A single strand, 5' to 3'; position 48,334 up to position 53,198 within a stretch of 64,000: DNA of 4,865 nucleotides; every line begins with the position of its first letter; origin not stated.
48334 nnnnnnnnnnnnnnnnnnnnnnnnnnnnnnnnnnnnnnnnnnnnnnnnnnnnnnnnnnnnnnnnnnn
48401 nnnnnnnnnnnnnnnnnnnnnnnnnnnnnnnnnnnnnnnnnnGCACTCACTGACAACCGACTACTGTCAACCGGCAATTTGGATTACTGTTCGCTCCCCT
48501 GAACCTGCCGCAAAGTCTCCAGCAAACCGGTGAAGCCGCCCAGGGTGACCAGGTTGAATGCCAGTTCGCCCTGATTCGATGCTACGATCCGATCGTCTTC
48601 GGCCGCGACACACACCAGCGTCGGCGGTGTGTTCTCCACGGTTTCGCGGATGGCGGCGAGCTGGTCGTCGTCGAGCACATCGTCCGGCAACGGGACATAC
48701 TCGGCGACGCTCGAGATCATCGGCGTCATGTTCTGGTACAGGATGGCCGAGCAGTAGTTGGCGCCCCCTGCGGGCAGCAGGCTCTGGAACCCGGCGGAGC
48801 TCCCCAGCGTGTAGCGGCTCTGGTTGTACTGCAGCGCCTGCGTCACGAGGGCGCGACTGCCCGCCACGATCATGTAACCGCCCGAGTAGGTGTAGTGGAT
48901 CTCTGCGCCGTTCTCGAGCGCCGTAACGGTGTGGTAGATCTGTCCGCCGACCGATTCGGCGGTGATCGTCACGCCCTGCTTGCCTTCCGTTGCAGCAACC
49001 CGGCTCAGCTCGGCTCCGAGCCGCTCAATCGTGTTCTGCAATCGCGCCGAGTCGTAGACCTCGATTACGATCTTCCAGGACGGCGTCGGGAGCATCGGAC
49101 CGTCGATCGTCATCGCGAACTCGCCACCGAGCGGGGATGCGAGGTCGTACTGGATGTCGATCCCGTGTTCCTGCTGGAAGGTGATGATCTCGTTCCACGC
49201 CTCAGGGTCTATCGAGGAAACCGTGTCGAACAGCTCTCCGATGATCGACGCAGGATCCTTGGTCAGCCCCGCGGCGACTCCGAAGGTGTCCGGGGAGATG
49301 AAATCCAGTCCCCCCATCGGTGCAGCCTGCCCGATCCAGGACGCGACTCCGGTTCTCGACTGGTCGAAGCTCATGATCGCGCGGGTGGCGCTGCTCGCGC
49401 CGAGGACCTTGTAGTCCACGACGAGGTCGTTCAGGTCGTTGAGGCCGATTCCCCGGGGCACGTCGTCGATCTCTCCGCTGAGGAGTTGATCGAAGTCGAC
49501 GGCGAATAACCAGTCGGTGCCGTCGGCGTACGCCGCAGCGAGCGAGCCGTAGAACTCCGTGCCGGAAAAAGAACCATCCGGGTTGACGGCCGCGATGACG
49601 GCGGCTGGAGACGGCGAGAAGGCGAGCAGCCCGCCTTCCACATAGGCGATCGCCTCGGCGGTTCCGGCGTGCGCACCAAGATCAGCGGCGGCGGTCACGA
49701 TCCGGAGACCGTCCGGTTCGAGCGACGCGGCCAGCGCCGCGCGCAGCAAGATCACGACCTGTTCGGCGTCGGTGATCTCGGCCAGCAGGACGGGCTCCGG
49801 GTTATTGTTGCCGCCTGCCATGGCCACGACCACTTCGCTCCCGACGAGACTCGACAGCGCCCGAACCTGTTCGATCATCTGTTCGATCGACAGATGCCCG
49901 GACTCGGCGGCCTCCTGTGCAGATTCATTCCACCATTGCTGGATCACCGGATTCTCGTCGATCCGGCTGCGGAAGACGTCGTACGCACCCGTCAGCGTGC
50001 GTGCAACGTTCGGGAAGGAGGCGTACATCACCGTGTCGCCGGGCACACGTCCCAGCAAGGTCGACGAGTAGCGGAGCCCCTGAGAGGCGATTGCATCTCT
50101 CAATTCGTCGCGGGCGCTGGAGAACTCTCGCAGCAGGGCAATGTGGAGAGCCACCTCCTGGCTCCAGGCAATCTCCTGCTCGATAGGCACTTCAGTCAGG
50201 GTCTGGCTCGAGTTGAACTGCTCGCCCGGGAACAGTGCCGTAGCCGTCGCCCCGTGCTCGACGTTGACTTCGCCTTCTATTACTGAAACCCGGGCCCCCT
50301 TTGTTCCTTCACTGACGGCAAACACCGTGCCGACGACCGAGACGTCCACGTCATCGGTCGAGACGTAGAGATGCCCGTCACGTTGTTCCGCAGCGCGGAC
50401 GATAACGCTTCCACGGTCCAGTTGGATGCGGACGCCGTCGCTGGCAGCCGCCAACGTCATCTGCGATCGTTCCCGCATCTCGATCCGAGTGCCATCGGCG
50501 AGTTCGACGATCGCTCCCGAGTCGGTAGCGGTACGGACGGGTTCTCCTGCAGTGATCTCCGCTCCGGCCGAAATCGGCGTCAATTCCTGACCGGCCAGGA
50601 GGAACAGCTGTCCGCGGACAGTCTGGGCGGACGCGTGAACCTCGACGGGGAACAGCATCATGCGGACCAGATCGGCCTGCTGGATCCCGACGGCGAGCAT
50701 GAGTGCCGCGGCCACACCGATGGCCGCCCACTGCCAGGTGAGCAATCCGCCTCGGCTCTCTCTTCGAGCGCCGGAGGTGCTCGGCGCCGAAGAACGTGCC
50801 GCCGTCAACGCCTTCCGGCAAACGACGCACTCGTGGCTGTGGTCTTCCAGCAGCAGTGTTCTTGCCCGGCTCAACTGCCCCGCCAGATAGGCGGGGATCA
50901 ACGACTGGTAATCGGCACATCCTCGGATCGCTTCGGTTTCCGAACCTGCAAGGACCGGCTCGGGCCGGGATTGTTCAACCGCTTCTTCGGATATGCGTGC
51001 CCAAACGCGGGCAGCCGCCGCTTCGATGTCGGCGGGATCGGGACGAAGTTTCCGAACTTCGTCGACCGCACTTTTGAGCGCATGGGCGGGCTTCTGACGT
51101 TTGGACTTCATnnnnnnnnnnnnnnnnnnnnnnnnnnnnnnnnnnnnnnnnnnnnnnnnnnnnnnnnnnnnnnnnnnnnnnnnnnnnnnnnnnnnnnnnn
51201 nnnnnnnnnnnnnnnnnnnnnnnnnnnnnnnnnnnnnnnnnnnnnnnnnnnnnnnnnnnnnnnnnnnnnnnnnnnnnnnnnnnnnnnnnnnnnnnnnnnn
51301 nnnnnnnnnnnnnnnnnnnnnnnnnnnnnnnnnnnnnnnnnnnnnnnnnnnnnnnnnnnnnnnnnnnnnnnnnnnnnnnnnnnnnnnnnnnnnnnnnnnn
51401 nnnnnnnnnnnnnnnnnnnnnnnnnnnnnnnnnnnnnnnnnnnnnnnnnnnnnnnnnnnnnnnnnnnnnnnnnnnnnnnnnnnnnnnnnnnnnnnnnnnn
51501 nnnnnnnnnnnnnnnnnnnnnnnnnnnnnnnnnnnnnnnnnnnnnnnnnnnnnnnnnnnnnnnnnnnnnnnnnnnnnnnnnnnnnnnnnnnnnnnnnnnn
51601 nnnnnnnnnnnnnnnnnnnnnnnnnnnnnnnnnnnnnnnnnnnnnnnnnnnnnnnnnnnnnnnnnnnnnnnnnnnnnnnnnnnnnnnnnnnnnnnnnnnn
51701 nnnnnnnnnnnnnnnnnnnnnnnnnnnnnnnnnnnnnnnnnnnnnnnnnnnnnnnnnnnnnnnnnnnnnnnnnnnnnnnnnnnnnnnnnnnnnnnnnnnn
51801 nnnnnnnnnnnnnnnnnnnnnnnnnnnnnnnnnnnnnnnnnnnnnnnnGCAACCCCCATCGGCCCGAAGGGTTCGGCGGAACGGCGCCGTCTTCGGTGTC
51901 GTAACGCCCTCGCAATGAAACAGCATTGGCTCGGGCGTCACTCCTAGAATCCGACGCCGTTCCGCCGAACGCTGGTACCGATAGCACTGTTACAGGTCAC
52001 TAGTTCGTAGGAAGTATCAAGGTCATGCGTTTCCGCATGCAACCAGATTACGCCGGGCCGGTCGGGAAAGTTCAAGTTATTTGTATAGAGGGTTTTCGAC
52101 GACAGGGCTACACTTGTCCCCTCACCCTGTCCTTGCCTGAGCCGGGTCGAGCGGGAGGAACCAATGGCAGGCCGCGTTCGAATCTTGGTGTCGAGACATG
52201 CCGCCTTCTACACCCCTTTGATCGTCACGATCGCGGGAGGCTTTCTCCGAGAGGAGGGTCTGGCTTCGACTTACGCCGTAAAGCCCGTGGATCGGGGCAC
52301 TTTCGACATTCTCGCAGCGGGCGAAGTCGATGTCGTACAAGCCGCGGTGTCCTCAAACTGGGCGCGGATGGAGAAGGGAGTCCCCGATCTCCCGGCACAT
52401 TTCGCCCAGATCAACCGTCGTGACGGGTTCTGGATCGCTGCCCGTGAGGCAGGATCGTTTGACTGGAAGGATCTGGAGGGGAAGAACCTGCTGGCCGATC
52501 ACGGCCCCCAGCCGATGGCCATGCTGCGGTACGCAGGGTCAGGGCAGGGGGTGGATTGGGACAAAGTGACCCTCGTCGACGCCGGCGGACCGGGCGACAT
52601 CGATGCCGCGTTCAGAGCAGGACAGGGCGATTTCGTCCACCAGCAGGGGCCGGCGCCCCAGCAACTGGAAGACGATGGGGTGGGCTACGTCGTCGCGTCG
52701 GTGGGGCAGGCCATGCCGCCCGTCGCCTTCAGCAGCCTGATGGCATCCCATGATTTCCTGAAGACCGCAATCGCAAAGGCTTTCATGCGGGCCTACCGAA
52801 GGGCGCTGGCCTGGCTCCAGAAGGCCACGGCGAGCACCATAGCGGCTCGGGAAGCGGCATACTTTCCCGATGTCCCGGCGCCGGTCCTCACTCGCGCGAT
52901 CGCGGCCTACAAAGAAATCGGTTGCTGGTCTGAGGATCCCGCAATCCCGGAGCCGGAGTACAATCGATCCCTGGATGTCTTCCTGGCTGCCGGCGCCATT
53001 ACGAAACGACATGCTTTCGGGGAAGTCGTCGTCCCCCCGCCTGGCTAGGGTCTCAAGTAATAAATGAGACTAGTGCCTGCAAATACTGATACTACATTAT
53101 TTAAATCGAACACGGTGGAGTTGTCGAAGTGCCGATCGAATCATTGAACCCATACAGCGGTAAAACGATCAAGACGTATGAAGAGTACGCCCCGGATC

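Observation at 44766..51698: ECF sigma factor and a giant zinc-finger/FecR-type anti-sigma factor, co-operonic with a duplicated ABC-2 exporter (two ATPases, two permeases)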

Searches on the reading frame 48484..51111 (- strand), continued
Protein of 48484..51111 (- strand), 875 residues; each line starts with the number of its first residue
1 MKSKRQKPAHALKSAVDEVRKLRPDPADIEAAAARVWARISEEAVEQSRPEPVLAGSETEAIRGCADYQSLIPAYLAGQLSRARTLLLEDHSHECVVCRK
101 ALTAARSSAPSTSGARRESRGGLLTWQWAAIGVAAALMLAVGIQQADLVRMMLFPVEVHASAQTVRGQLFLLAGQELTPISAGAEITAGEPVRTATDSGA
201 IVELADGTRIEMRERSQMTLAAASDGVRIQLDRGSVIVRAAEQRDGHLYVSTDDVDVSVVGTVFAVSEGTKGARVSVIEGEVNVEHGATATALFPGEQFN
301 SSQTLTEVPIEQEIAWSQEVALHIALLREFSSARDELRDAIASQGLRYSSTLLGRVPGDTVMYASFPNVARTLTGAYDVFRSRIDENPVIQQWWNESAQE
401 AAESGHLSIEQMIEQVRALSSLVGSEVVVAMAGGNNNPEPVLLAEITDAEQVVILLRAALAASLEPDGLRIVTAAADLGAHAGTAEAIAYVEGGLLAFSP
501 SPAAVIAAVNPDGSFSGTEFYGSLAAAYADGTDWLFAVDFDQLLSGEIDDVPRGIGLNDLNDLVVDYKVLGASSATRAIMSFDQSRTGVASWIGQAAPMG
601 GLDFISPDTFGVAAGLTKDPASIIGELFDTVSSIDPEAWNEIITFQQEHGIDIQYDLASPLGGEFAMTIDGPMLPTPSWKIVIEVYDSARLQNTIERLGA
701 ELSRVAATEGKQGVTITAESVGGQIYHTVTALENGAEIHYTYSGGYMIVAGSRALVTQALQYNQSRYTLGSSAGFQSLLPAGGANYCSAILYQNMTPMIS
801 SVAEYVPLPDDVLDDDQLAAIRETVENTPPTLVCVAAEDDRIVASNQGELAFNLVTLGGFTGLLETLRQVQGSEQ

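Call 96: search_protein_families(library=pfam, proteins=[L002:6836-8155:+, L002:8360-9775:+], max_evalue=0.001)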
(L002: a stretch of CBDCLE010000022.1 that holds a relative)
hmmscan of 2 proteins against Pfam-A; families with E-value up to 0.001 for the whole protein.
L002:6836-8155:+ (439 aa): 2 families
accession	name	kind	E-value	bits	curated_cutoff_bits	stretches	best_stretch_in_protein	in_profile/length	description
PF13546.12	DDE_5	-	4.2e-85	286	27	1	23-295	3-271/272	DDE superfamily endonuclease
PF01609.27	DDE_Tnp_1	-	6.9e-10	39.5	23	1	189-397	69-198/200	Transposase DDE domain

L002:8360-9775:+ (471 aa): 2 families
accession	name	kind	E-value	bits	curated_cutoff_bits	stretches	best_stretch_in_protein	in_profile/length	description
PF13701.12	DDE_Tnp_1_4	-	8.4e-158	525.6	34.7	1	16-468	5-434/435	Transposase DDE domain group 1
PF01609.27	DDE_Tnp_1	-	2.1e-17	64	23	1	171-403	3-200/200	Transposase DDE domain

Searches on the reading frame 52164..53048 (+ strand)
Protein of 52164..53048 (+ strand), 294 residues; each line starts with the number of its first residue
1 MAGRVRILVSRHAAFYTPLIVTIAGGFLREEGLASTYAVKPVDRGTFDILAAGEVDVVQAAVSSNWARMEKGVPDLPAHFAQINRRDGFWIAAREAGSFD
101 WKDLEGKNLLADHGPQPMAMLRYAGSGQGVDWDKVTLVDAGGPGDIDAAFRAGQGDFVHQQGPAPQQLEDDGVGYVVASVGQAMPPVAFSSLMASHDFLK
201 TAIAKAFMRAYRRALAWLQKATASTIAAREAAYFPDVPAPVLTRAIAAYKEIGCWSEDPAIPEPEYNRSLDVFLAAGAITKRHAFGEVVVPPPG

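Call 67: search_protein_families(library=pfam, proteins=[window:52164-53048:+], max_evalue=0.001)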
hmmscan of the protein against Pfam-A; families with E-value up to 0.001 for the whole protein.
window:52164-53048:+ (294 aa): 2 families
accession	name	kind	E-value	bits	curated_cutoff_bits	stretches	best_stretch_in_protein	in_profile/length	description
PF09084.16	NMT1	-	1.4e-12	48.4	20.5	1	17-219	5-210/216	NMT1/THI5 like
PF13379.11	NMT1_2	-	6.4e-06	26.6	24.7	1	16-228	18-248/252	NMT1-like family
